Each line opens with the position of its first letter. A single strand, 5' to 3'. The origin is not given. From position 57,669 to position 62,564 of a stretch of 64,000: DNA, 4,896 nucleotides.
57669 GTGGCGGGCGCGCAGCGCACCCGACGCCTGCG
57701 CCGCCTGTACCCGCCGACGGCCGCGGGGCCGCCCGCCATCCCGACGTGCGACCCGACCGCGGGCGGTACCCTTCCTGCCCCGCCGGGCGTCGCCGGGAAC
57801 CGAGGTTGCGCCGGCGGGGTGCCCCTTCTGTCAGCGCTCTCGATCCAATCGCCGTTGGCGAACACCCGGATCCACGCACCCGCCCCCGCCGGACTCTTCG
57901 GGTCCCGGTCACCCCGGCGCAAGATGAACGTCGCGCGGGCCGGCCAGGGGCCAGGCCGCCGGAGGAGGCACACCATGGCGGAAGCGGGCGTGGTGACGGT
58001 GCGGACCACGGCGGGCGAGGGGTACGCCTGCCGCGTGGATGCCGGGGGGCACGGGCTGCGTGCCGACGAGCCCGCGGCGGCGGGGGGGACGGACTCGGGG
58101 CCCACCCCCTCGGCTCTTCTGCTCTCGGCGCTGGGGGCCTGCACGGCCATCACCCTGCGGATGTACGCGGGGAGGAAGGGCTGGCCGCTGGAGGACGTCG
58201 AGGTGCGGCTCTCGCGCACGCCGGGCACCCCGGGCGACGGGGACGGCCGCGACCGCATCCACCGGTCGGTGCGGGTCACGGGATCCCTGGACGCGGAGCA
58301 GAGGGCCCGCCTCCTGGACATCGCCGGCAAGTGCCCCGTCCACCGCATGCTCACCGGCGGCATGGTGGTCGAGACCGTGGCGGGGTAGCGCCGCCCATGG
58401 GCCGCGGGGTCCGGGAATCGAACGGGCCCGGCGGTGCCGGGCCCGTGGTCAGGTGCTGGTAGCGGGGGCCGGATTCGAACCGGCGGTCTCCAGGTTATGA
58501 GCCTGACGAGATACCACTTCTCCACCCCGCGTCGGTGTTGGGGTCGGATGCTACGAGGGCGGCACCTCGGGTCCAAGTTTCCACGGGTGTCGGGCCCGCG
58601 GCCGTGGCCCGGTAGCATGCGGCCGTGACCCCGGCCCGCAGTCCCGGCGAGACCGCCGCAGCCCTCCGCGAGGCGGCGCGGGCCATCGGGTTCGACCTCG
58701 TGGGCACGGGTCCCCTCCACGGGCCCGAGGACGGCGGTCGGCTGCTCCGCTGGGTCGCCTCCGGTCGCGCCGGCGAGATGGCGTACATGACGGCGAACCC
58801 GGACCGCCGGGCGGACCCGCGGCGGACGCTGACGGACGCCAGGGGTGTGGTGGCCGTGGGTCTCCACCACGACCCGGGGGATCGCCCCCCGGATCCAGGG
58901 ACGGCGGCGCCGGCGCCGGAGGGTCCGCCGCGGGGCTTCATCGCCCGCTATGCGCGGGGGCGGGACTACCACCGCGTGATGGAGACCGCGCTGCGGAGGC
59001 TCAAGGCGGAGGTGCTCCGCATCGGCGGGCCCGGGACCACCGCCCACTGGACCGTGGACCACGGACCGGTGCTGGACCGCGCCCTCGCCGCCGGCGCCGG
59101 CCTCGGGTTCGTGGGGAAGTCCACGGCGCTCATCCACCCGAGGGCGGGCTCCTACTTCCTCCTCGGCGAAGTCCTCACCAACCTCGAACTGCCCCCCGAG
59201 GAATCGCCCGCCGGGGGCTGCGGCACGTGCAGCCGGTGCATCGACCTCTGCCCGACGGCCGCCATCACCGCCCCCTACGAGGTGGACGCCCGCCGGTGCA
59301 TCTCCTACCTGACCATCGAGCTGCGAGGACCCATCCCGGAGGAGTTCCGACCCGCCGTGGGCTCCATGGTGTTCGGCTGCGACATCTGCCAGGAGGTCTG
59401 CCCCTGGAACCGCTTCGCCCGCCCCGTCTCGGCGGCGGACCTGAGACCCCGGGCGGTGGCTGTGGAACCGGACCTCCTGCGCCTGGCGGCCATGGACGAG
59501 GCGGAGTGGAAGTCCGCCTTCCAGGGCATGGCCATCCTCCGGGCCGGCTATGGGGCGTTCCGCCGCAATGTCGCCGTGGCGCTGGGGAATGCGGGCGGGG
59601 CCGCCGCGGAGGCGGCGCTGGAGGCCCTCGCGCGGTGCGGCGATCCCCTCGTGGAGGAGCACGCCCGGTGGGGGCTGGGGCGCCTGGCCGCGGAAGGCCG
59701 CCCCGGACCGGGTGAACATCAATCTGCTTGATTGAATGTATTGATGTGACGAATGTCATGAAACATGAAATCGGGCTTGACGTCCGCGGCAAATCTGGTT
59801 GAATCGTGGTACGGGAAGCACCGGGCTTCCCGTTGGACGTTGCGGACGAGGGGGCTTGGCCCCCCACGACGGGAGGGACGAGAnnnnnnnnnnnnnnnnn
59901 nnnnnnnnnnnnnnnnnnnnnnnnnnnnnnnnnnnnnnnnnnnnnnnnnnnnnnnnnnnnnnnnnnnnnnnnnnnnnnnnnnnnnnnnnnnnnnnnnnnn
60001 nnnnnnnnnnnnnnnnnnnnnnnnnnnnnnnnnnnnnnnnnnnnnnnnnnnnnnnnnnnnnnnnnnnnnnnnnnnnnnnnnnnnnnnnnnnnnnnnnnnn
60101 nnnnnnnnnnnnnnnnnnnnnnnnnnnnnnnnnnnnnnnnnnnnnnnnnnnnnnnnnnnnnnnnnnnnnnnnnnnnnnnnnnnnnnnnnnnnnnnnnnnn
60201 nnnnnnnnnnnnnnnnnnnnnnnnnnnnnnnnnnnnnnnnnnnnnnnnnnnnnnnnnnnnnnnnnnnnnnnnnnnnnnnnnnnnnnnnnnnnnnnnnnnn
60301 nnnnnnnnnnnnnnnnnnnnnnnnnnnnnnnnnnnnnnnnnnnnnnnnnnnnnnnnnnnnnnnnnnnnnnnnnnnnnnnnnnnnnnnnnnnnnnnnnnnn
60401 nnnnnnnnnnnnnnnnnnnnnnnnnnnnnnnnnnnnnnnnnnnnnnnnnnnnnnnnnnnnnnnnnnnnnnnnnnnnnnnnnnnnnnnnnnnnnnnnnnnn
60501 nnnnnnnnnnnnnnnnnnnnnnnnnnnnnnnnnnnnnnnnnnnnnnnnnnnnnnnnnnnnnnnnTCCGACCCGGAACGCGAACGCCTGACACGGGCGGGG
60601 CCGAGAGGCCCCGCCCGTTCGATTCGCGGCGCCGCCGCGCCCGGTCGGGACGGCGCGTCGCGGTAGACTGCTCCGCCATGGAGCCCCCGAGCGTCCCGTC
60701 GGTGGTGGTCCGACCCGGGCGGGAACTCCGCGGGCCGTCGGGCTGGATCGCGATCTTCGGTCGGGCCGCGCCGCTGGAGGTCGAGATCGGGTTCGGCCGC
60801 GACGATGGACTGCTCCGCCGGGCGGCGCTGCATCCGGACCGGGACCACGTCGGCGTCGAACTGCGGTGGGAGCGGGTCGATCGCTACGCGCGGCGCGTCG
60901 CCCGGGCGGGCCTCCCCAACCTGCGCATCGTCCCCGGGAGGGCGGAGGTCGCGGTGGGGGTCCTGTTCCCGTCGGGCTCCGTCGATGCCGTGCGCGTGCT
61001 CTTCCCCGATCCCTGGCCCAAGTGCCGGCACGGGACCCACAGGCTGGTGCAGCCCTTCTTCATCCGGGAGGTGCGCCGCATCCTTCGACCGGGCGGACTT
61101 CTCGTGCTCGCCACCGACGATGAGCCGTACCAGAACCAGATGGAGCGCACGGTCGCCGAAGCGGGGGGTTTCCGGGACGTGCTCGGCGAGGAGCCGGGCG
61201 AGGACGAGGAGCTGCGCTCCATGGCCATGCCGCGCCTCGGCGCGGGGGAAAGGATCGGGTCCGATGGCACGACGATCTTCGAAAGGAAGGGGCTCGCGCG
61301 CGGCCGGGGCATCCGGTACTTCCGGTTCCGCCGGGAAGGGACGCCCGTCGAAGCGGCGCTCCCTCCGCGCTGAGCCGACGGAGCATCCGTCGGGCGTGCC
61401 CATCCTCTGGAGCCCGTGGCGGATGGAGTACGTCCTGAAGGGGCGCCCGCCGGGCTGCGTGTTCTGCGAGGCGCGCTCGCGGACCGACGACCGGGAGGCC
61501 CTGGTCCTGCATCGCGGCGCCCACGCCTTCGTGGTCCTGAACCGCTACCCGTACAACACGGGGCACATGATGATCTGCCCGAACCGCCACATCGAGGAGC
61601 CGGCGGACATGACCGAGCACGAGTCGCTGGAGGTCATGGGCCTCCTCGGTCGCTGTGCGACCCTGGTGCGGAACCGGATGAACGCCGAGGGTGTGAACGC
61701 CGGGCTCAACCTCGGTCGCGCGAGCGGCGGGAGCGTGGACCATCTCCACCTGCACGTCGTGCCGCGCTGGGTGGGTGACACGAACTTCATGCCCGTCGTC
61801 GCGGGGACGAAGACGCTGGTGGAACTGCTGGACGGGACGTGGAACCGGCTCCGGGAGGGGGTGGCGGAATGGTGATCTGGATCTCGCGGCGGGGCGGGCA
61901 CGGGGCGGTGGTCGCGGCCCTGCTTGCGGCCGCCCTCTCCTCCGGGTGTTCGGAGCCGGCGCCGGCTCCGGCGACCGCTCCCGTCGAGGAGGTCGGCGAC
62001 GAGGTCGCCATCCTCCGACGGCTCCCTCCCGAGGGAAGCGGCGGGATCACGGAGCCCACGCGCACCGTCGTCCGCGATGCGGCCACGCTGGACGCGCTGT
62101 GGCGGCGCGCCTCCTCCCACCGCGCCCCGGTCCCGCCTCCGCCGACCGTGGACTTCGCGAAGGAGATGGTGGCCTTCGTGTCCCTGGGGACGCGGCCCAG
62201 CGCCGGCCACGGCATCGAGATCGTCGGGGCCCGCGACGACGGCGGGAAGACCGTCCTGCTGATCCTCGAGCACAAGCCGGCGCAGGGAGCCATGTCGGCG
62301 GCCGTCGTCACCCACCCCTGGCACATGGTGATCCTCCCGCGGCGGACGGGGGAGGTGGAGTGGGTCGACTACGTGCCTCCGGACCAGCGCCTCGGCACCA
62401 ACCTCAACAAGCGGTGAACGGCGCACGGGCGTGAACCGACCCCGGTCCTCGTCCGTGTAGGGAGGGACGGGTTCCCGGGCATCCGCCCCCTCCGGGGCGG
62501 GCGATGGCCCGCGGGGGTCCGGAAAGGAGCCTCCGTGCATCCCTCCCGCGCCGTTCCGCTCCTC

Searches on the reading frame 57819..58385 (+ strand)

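Call 85: search_protein_families(library=pfam, proteins=[window:57819-58385:+], max_evalue=0.001)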
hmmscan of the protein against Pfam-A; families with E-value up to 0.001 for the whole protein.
window:57819-58385:+ (189 aa): 1 family
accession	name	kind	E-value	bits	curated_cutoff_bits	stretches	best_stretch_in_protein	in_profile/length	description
PF02566.24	OsmC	-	5.4e-19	68.9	27.5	1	90-186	1-99/100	OsmC-like protein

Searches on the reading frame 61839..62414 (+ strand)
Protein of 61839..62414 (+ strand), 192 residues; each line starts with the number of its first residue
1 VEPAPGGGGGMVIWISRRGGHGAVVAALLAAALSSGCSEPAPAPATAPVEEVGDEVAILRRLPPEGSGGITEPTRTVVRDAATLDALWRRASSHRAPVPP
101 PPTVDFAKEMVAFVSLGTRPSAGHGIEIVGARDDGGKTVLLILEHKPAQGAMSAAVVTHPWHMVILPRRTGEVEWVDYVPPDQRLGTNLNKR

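Call 85: search_protein_families(library=pfam, proteins=[window:61839-62414:+], max_evalue=0.001)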
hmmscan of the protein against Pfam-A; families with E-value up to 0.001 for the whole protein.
window:61839-62414:+ (192 aa): 1 family
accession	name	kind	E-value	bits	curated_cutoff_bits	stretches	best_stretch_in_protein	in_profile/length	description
PF14343.11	PrcB_C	-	1.3e-07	32.1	24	1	111-164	2-53/56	PrcB C-terminal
